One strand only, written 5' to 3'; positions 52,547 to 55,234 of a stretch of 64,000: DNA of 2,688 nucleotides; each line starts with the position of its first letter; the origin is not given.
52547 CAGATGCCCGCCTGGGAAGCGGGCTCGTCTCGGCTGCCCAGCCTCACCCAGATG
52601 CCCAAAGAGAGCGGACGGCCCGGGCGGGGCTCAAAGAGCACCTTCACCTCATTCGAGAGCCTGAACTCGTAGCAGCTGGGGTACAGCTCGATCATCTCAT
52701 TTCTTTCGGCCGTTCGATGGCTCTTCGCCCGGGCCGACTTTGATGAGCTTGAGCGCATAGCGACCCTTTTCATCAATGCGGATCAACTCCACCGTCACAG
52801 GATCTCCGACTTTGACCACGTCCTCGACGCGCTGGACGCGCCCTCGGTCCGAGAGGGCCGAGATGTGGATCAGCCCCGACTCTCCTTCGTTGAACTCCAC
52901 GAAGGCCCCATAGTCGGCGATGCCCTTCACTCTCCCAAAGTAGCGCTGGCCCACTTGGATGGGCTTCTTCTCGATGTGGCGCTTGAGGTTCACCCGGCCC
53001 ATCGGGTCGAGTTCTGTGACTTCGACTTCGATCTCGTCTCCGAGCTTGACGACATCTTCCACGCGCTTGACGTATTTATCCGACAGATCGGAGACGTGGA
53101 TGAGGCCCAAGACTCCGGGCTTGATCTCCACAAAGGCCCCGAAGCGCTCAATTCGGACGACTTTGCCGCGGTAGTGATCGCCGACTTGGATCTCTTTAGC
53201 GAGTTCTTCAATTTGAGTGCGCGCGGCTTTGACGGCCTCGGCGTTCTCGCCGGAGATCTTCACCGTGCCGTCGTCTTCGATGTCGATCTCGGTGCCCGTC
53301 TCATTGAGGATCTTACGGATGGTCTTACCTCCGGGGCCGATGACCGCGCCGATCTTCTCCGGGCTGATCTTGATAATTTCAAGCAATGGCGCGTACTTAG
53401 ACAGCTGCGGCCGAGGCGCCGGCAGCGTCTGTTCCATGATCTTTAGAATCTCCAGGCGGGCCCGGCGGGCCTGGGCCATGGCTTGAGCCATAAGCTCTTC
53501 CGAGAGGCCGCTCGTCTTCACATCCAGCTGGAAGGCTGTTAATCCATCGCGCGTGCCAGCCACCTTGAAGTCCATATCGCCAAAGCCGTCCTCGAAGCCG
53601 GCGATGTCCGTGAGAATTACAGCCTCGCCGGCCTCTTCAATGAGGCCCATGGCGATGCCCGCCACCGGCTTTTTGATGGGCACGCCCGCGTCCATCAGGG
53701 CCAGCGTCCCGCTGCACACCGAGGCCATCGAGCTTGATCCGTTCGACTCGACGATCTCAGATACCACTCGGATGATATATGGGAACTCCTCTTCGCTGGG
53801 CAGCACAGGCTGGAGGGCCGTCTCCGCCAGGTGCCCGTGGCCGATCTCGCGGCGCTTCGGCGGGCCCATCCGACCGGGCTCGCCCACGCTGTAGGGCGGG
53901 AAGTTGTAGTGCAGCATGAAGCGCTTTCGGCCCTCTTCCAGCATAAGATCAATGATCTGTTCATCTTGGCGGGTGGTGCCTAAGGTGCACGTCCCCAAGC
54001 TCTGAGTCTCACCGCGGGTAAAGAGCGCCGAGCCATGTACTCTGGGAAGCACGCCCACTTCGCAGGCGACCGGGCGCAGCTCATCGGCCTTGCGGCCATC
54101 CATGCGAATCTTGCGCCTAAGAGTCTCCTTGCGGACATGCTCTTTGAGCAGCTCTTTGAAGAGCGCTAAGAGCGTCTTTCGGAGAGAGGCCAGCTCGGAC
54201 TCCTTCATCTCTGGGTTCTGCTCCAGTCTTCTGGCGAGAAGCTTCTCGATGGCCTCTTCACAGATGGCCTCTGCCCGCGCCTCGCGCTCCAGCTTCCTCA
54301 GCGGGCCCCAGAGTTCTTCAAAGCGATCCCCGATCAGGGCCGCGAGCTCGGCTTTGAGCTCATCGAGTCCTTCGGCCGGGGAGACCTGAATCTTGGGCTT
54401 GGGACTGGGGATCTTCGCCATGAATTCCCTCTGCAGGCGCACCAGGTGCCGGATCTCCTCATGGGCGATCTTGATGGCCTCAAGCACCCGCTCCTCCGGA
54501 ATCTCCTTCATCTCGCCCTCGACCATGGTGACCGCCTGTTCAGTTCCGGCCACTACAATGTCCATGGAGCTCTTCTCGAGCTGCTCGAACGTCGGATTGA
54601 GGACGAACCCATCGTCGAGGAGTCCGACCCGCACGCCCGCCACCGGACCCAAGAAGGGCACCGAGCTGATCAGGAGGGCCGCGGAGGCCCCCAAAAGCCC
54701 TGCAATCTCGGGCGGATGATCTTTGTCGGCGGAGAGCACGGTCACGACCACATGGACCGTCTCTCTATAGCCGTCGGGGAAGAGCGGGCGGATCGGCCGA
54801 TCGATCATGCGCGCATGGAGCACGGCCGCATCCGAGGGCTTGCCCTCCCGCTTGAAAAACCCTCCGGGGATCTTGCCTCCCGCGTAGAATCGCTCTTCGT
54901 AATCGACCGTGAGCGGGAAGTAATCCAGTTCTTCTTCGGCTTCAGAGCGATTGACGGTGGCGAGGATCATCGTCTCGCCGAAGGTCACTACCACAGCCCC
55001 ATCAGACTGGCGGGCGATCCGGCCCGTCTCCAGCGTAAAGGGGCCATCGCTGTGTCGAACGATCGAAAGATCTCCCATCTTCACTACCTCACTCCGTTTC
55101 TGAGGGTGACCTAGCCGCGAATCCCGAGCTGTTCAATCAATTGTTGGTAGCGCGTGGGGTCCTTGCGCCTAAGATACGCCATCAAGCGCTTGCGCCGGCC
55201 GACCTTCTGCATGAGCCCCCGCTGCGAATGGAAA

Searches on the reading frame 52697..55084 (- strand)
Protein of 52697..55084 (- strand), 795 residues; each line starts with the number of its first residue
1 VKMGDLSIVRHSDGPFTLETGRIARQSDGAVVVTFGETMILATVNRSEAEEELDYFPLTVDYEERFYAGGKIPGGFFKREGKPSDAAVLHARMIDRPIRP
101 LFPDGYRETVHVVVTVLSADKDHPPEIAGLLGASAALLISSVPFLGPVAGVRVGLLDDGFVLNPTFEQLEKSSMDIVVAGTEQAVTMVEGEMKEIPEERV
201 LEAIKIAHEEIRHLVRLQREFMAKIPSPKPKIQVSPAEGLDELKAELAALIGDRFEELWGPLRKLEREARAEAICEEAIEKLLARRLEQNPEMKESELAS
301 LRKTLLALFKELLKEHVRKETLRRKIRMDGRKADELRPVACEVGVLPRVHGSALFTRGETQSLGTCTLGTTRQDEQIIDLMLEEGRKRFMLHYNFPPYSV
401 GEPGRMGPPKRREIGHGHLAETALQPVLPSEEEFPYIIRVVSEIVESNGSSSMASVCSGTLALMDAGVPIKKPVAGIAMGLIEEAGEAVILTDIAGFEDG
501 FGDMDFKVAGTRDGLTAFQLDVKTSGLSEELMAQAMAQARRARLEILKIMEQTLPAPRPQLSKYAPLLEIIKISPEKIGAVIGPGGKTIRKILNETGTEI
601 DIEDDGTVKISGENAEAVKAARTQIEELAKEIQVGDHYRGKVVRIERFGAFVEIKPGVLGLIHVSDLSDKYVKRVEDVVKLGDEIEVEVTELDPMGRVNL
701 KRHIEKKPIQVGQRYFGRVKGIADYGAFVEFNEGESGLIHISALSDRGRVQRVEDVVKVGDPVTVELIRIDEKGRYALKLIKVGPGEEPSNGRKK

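Call 58: search_protein_families(library=pfam, proteins=[window:52697-55084:-], max_evalue=0.00001)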
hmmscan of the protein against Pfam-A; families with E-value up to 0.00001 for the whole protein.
window:52697-55084:- (795 aa): 6 families
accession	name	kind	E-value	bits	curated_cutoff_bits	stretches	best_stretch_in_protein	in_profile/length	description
PF01138.27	RNase_PH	-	1.6e-57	194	25.5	2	335-469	1-130/130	3' exoribonuclease family, domain 1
PF00575.29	S1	-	6e-30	103.9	22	2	632-697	2-67/74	S1 RNA binding domain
PF03725.20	RNase_PH_C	-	9.7e-25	86.8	20.8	1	146-209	1-66/67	3' exoribonuclease family, domain 2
PF00013.35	KH_1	-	1.7e-14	53.8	21.5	1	570-627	3-66/66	KH domain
PF23459.1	S1_RRP5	-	2.1e-07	31.9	27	0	635-695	4-64/72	RRP5 S1 domain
PF03726.19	PNPase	-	2.5e-07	31.5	24.6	1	242-332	1-81/81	Polyribonucleotide nucleotidyltransferase, RNA binding domain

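Call 59: find_homologous_proteins(query=window:52697-55081:-, max_evalue=1e-50)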
Query window:52697-55081:- (794 aa): 8000 proteins with E <= 1e-50 among 8000 candidates; the best 120 are listed.
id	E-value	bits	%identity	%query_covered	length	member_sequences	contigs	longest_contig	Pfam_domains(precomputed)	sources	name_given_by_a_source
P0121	0.0e+0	1733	100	100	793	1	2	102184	PF00013.36,PF03725.21,PF00575.30,PF23459.2,PF03726.20,PF01138.28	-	-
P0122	0.0e+0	1432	83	99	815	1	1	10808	PF00013.36,PF03725.21,PF00575.30,PF23459.2,PF03726.20,PF01138.28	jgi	-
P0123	0.0e+0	1412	81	99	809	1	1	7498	PF00013.36,PF03725.21,PF00575.30,PF23459.2,PF03726.20,PF01138.28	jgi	-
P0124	0.0e+0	1398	80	98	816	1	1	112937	PF00013.36,PF03725.21,PF00575.30,PF23459.2,PF03726.20,PF01138.28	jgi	-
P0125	0.0e+0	1389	81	98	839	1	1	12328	PF00013.36,PF03725.21,PF00575.30,PF23459.2,PF03726.20,PF01138.28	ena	-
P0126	0.0e+0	1386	80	99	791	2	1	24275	PF00013.36,PF03725.21,PF00575.30,PF23459.2,PF24685.2,PF01138.28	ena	-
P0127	0.0e+0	1383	79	100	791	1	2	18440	PF00013.36,PF03725.21,PF00575.30,PF23459.2,PF03726.20,PF01138.28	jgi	jgi:polyribonucleotide nucleotidyltransferase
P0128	0.0e+0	1377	78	99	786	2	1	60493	PF00013.36,PF03725.21,PF00575.30,PF23459.2,PF03726.20,PF01138.28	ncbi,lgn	-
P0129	0.0e+0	1373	80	98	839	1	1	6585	PF00013.36,PF03725.21,PF00575.30,PF23459.2,PF03726.20,PF01138.28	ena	-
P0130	0.0e+0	1365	79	99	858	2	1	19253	PF00013.36,PF03725.21,PF00575.30,PF23459.2,PF03726.20,PF01138.28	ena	-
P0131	0.0e+0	1344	77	99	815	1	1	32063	PF00013.36,PF03725.21,PF00575.30,PF23459.2,PF03726.20,PF01138.28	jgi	jgi:polyribonucleotide nucleotidyltransferase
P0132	0.0e+0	1315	75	99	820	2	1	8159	PF00013.36,PF03725.21,PF00575.30,PF23459.2,PF03726.20,PF01138.28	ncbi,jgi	-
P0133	0.0e+0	1258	73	99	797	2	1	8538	PF00013.36,PF03725.21,PF00575.30,PF23459.2,PF01138.28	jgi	jgi:polyribonucleotide nucleotidyltransferase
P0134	0.0e+0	1257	73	98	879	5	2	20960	PF00013.36,PF03725.21,PF00575.30,PF03726.20,PF01138.28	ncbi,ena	-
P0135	0.0e+0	1246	73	98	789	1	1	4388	PF00013.36,PF03725.21,PF00575.30,PF23459.2,PF03726.20,PF01138.28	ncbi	-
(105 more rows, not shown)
